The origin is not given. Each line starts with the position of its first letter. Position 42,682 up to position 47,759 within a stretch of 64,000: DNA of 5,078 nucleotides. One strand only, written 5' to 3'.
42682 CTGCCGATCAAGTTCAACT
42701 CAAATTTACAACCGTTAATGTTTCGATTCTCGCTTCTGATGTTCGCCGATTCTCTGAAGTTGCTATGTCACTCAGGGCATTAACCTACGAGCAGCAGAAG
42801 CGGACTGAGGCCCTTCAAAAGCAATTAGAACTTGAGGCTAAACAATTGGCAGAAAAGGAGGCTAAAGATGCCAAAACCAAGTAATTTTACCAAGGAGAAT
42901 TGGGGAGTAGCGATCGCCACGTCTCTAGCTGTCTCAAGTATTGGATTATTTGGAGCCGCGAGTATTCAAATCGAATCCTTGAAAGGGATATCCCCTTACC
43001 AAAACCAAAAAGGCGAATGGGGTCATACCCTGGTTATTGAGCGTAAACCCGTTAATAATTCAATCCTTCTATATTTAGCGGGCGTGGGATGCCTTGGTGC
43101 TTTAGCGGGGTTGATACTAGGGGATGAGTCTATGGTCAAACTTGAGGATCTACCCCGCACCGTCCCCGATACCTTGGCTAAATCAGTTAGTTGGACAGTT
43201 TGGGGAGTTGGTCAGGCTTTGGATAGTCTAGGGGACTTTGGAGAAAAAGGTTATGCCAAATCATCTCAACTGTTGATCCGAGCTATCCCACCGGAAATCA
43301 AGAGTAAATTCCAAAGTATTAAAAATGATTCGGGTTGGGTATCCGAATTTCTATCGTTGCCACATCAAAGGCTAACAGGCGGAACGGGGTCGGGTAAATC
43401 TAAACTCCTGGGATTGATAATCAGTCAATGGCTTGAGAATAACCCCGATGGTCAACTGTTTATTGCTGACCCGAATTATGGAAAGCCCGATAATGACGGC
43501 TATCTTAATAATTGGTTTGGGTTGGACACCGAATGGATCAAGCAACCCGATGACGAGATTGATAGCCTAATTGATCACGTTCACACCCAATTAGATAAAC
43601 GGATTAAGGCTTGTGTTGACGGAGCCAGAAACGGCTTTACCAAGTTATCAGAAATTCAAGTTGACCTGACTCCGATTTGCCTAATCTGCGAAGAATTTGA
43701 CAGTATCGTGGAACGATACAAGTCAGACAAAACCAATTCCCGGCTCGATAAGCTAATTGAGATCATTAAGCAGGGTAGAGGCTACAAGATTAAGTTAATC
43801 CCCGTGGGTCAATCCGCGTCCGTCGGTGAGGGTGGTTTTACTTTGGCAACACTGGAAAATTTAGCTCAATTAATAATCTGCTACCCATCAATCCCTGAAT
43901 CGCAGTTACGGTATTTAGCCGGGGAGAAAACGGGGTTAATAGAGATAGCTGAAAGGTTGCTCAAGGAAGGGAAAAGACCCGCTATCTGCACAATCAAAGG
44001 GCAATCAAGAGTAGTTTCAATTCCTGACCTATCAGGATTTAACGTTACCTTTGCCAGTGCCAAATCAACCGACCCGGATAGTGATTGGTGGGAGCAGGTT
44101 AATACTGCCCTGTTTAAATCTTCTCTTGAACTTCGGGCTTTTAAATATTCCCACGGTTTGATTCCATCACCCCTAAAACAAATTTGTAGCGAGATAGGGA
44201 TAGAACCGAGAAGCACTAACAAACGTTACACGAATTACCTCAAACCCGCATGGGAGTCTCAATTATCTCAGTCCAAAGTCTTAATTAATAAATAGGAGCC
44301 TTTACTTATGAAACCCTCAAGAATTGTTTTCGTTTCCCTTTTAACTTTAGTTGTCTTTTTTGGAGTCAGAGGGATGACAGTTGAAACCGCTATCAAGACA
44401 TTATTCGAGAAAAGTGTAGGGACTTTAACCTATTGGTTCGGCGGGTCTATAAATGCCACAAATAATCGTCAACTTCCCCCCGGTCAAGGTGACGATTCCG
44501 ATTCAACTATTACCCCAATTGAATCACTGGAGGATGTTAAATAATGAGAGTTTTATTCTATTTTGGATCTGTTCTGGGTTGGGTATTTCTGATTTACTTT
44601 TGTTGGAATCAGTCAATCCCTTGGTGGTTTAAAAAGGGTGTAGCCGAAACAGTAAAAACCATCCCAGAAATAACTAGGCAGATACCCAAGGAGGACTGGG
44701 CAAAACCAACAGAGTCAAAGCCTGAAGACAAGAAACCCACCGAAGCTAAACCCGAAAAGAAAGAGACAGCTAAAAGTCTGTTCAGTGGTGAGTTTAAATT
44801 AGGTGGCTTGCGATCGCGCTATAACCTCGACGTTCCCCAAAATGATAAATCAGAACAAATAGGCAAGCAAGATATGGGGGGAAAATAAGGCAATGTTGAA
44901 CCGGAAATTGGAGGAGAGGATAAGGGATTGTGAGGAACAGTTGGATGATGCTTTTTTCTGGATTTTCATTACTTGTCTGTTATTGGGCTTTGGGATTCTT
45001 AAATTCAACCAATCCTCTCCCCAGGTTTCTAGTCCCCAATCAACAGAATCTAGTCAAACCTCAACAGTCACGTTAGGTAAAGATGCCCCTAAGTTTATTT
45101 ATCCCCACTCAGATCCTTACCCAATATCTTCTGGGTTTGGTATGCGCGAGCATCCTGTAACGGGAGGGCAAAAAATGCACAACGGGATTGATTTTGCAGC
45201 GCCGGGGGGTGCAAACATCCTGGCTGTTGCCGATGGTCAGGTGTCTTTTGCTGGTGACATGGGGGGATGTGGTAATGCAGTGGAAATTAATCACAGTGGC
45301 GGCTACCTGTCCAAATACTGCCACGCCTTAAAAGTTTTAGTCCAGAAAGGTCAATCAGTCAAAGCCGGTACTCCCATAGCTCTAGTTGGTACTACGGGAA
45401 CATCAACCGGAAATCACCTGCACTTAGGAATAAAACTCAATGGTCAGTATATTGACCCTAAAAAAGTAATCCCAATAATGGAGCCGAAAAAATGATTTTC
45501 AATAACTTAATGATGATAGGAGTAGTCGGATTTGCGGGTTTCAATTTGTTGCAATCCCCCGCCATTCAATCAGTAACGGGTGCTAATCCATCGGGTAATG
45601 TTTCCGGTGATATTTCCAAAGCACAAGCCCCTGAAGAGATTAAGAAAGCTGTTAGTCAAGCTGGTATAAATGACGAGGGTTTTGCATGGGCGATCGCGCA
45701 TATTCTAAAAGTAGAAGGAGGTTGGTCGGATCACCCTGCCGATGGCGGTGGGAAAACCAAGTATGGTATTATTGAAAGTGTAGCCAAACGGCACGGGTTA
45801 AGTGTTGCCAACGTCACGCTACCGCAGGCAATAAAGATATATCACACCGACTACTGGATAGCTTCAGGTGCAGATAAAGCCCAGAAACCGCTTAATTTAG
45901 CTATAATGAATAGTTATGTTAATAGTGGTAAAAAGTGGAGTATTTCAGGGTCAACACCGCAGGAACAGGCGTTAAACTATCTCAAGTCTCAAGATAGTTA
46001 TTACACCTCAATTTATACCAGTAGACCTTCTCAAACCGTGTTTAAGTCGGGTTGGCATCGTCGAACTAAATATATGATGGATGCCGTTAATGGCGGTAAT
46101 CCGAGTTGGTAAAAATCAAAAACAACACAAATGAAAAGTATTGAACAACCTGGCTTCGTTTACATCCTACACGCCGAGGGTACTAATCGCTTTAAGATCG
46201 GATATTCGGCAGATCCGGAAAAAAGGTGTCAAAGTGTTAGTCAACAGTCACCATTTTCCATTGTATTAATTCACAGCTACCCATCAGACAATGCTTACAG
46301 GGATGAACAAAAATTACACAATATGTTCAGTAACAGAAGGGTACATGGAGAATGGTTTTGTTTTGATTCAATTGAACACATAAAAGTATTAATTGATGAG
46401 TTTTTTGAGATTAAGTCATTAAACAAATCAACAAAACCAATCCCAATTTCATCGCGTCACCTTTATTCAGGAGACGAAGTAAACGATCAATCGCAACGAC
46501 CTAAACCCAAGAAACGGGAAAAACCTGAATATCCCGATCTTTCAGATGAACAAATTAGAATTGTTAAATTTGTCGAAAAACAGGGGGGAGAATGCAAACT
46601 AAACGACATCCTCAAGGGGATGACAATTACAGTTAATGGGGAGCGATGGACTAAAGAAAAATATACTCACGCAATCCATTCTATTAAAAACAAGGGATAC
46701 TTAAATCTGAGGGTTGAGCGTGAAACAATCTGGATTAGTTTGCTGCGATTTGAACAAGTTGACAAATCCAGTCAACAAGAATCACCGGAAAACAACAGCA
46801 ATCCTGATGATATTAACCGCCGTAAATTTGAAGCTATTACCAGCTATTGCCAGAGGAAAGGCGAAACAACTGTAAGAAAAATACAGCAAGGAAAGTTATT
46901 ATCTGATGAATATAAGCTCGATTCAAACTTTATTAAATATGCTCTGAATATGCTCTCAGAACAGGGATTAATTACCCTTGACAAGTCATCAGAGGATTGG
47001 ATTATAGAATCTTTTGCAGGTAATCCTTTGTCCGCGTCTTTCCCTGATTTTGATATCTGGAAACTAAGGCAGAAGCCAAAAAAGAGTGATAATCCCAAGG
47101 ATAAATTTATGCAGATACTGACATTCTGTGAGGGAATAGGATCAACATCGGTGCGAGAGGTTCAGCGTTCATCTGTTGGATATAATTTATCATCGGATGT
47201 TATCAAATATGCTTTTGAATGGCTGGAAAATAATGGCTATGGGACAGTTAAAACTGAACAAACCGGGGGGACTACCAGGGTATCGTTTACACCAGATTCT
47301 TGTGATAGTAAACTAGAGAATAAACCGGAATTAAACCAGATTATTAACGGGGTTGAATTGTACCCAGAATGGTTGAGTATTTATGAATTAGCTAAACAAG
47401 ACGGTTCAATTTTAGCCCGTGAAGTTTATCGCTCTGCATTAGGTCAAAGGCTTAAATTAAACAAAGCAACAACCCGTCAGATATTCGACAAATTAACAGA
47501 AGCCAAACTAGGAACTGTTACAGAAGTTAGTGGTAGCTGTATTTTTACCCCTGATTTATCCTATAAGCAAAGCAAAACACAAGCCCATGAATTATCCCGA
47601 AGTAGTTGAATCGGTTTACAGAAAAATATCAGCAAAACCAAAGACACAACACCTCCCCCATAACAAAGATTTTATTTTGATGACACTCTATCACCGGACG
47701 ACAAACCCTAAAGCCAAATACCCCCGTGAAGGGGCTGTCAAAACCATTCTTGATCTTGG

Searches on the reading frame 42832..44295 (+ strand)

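Call 14: search_protein_families(library=phrogs, proteins=[window:42832-44295:+], max_evalue=0.00001)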
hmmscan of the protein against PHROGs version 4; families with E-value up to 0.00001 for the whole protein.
window:42832-44295:+ (487 aa): 2 families
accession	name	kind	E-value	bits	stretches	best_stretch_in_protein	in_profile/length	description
phrog_1358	-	moron, auxiliary metabolic gene and host takeover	3.3e-09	35.8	1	172-324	599-748/1382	FtsK/SpoIIIE-like protein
phrog_7035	-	unknown function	1.9e-07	30.9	0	278-327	489-537/969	-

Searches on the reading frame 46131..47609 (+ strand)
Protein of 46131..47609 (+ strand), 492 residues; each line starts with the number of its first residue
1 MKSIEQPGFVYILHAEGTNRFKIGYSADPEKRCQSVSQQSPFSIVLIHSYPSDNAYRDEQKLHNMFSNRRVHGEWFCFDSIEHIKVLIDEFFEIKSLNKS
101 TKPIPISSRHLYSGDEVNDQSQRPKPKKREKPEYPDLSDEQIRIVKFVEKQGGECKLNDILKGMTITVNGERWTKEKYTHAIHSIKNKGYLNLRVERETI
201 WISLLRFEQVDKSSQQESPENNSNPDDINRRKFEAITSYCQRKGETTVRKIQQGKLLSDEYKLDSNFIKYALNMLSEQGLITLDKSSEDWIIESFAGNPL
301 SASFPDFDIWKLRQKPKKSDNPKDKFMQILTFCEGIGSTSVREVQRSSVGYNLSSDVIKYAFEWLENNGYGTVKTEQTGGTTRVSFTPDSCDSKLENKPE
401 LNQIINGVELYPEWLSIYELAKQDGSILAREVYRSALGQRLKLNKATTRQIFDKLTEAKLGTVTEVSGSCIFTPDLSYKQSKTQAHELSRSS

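Call 14: search_protein_families(library=phrogs, proteins=[window:46131-47609:+], max_evalue=0.00001)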
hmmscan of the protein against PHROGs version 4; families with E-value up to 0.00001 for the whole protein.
window:46131-47609:+ (492 aa): 4 families
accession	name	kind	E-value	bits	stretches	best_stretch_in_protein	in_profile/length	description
phrog_4284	-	unknown function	1.1e-19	71.8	1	4-85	81-162/171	-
phrog_8130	-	unknown function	1.1e-14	55.3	1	10-97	182-268/434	-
phrog_5032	-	unknown function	7e-14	52.8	1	7-99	77-171/178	-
phrog_18411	-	DNA, RNA and nucleotide metabolism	5.8e-06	27.1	1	8-81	5-78/236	homing endonuclease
